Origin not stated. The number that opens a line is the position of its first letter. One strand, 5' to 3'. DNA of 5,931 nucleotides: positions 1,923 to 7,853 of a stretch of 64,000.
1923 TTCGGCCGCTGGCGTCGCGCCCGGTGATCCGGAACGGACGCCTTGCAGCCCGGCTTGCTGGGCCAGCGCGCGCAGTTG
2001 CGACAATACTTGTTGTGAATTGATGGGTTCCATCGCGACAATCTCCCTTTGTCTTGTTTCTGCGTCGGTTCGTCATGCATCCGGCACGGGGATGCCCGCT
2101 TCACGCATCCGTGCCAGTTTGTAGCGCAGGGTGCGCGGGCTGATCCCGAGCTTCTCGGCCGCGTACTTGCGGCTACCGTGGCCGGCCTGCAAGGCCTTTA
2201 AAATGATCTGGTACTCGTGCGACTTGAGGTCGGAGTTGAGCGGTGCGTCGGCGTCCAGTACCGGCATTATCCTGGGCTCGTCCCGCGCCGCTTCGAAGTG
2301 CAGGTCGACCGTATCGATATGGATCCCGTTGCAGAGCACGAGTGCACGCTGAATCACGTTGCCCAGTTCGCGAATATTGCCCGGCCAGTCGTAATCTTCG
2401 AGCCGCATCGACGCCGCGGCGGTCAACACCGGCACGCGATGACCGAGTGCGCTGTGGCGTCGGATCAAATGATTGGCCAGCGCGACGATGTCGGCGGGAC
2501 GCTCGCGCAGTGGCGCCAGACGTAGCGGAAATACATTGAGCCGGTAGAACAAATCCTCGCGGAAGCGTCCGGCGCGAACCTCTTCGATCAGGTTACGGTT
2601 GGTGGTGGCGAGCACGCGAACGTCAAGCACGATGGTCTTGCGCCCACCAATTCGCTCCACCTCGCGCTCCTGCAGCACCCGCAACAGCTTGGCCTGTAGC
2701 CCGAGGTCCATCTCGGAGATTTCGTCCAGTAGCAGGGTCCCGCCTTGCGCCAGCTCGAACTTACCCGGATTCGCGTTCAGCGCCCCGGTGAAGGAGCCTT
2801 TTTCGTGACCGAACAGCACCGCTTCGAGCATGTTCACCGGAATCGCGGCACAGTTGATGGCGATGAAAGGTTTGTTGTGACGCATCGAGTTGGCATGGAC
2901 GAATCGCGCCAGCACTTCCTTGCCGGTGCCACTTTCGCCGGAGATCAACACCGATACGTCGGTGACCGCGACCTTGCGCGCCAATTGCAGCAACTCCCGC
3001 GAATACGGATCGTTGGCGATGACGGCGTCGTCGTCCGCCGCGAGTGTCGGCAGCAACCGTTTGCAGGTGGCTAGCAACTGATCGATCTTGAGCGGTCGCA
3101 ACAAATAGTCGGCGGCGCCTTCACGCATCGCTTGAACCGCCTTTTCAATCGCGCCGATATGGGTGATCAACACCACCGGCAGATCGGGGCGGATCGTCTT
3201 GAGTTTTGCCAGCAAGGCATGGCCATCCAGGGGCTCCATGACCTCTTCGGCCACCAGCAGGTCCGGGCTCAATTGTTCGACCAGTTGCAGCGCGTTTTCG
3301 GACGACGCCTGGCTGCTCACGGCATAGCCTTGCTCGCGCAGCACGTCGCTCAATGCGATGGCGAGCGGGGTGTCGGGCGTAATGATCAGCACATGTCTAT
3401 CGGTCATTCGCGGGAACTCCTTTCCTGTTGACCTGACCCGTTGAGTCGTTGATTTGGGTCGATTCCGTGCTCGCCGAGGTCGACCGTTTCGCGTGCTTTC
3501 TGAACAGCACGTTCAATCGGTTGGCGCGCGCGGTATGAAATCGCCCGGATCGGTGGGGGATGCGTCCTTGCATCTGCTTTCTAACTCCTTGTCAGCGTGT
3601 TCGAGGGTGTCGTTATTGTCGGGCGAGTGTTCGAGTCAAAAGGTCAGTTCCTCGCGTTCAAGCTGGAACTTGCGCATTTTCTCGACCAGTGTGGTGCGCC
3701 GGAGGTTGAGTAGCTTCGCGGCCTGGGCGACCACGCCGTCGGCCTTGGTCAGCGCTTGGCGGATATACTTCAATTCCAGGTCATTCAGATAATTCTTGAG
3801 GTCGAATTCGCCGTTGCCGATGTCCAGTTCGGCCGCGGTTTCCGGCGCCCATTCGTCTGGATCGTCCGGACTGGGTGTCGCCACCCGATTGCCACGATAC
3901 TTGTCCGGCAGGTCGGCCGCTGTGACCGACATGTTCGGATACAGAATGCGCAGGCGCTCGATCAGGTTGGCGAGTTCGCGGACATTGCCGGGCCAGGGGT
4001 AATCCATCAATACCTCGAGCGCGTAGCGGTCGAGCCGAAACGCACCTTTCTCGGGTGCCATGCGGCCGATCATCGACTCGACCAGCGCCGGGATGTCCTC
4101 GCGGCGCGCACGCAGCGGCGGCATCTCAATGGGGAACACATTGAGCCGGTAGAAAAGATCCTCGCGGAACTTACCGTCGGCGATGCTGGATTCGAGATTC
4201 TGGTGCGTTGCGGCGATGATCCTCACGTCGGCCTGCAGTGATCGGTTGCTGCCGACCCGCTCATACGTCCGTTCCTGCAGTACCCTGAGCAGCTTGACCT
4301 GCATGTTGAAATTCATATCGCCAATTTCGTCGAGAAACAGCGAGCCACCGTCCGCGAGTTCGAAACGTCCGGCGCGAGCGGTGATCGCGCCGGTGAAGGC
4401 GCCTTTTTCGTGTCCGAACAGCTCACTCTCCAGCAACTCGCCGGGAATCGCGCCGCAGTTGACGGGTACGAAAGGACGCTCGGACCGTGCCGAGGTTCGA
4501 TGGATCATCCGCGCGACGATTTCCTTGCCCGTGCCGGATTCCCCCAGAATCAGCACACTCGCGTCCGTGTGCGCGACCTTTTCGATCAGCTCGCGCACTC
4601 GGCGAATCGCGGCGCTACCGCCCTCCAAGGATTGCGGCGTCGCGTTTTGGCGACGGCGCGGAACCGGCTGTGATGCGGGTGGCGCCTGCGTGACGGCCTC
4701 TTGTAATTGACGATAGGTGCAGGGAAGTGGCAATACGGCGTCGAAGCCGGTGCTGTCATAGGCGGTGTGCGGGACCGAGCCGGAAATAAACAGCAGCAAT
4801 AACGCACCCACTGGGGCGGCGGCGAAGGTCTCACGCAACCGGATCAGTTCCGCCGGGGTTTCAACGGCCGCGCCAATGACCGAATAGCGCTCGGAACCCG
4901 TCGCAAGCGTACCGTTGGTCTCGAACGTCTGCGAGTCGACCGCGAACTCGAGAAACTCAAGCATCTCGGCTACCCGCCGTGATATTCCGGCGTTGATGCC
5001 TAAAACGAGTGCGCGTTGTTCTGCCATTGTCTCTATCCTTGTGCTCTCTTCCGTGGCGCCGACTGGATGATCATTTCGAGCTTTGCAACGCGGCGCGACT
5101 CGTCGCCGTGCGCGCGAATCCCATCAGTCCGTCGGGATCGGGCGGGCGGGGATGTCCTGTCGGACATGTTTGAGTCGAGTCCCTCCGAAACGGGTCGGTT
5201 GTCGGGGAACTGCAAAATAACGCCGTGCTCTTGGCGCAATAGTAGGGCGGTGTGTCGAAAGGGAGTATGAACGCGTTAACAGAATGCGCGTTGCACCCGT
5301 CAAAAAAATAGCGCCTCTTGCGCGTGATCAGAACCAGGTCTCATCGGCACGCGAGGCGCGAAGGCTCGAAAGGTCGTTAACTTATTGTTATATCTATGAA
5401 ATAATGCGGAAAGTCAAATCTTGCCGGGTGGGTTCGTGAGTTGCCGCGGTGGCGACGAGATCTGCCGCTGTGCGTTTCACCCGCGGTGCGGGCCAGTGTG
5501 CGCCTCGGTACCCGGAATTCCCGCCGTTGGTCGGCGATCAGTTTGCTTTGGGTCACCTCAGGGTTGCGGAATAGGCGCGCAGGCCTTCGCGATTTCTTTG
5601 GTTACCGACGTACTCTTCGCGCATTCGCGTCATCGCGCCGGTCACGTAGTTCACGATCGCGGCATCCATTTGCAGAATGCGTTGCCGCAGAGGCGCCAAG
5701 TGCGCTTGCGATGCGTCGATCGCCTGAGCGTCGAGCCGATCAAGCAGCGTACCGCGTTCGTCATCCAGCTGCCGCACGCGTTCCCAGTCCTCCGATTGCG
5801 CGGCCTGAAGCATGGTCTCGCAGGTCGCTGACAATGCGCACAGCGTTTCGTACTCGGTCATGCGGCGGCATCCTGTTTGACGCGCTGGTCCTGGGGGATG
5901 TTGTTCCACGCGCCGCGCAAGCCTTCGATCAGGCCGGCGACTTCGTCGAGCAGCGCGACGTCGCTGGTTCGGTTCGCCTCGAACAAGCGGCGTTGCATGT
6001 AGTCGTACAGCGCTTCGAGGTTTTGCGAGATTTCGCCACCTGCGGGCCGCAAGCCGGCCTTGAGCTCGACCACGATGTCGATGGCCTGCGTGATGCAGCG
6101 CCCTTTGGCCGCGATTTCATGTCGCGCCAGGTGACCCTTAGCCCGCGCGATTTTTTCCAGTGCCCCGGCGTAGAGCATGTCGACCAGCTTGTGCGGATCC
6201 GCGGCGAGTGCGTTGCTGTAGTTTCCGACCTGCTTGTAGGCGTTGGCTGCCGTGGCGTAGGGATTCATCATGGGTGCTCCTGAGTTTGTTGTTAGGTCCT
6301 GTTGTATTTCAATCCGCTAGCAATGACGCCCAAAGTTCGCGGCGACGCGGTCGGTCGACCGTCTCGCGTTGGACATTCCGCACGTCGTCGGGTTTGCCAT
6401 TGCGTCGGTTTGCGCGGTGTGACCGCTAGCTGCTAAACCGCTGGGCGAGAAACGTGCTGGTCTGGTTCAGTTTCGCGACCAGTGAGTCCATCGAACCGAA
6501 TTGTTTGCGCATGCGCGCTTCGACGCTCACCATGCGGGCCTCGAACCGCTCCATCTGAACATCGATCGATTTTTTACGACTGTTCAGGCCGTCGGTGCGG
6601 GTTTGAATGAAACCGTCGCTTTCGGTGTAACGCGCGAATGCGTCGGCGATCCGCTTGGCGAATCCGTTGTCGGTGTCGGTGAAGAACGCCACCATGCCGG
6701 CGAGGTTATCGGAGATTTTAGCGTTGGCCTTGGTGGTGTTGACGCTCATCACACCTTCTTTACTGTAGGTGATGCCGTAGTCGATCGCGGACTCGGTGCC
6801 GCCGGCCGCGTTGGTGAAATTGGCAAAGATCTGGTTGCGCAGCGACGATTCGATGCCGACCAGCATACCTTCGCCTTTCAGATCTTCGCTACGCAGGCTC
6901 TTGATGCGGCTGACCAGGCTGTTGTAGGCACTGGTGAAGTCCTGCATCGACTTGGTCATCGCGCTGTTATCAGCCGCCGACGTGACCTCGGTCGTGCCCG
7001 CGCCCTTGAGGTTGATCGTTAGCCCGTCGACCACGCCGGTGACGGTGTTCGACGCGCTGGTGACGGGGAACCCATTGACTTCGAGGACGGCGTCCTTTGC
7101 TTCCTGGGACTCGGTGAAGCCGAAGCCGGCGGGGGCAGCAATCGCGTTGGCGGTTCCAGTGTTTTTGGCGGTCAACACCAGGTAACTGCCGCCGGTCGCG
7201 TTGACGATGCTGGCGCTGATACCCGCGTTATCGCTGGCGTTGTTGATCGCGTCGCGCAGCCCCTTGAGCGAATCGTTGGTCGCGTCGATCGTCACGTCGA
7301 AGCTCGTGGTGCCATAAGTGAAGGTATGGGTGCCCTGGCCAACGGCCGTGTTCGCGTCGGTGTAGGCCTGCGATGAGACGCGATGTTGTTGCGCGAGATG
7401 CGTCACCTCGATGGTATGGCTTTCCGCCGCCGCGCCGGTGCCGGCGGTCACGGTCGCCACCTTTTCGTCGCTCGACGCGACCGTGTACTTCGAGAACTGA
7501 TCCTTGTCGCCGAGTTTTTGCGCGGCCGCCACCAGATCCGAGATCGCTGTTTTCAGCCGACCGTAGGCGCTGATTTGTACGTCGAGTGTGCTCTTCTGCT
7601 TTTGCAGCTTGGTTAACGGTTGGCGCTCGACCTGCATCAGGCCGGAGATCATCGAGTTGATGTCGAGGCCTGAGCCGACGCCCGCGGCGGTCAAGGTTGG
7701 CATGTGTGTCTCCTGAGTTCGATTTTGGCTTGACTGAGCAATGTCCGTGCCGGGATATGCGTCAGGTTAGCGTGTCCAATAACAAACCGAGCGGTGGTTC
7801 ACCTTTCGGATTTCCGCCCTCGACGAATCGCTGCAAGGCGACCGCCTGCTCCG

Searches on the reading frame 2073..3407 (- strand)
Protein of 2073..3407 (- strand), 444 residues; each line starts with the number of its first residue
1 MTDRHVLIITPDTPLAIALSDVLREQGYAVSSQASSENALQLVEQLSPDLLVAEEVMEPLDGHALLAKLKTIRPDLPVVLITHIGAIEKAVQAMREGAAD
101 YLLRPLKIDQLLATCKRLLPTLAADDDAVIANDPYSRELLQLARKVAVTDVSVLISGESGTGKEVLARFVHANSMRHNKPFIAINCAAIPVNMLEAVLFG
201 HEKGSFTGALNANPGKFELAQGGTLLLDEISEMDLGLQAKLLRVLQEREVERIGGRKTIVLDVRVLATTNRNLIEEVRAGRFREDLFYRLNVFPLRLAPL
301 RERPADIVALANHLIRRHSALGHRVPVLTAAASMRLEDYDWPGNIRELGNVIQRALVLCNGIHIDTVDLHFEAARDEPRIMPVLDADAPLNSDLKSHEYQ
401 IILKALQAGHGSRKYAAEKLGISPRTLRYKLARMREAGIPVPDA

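Call 40: search_protein_families(library=pfam, proteins=[window:2073-3407:-], max_evalue=0.00001)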
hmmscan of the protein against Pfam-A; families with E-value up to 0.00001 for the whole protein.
window:2073-3407:- (444 aa): 6 families
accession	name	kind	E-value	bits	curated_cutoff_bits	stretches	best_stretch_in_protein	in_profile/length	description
PF00158.32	Sigma54_activat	-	1.2e-67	227.3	20.2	1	130-295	2-167/168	Sigma-54 interaction domain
PF25601.1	AAA_lid_14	-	7.5e-19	67.8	27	1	301-377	1-78/87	AAA+ ATPase lid domain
PF14532.12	Sigma54_activ_2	-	6.2e-18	65.8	25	1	138-300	9-138/138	Sigma-54 interaction domain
PF00072.30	Response_reg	-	3.7e-17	62.9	30.2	1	6-114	1-109/111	Response regulator receiver domain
PF02954.25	HTH_8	-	5e-11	42.6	22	1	398-433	6-41/42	Bacterial regulatory protein, Fis family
PF13518.12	HTH_28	-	9.6e-06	26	25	0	402-439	5-41/52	Helix-turn-helix domain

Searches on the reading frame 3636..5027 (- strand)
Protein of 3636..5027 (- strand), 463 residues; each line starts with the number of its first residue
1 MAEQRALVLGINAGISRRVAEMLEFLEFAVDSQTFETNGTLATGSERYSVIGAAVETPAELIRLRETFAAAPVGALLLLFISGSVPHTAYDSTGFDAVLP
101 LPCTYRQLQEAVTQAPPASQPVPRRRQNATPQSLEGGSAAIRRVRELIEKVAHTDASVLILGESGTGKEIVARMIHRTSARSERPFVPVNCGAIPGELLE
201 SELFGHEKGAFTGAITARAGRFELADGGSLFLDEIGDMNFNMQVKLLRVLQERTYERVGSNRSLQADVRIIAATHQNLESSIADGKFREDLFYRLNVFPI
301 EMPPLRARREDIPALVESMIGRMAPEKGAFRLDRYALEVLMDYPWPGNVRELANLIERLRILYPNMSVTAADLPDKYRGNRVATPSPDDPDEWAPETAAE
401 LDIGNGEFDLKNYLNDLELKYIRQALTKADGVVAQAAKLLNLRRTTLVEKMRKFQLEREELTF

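Call 40: search_protein_families(library=pfam, proteins=[window:3636-5027:-], max_evalue=0.00001)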
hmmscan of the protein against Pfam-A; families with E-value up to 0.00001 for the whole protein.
window:3636-5027:- (463 aa): 5 families
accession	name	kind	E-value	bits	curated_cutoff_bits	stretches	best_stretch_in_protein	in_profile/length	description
PF00158.32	Sigma54_activat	-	7.4e-74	247.5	20.2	1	136-301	3-168/168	Sigma-54 interaction domain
PF14532.12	Sigma54_activ_2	-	5.2e-22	79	25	1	136-305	2-138/138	Sigma-54 interaction domain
PF25601.1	AAA_lid_14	-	1.7e-20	73.1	27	1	306-384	1-81/87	AAA+ ATPase lid domain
PF02954.25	HTH_8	-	6.3e-12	45.5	22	1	414-454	2-42/42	Bacterial regulatory protein, Fis family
PF07728.20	AAA_5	-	2.5e-07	31.2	22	1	158-277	2-124/139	AAA domain (dynein-related subfamily)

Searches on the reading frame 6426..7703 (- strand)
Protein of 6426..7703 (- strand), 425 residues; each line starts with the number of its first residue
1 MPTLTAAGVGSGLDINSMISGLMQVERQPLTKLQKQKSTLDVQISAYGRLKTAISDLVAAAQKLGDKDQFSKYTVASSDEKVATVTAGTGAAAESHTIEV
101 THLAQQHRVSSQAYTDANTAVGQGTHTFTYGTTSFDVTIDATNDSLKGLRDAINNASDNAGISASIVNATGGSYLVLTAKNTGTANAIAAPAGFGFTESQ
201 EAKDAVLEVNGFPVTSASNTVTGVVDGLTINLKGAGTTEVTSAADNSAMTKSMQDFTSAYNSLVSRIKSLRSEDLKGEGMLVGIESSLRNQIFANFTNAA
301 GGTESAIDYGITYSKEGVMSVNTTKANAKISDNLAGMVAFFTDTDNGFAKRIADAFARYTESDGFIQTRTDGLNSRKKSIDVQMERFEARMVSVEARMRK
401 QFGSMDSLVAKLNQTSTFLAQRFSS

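Call 40: search_protein_families(library=pfam, proteins=[window:6426-7703:-], max_evalue=0.00001)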
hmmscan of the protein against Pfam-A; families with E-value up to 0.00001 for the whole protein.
window:6426-7703:- (425 aa): 3 families
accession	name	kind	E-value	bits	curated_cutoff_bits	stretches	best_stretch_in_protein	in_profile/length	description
PF07195.17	FliD_C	-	7.1e-42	143.9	25.4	1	202-414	1-236/236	Flagellar hook-associated protein 2 C-terminus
PF02465.23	FliD_N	-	1.2e-28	100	24.8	1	11-107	1-97/97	Flagellar hook-associated protein 2 N-terminus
PF07196.18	Flagellin_IN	-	7.5e-09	36.1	22.7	1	127-181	3-55/55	Flagellin hook IN motif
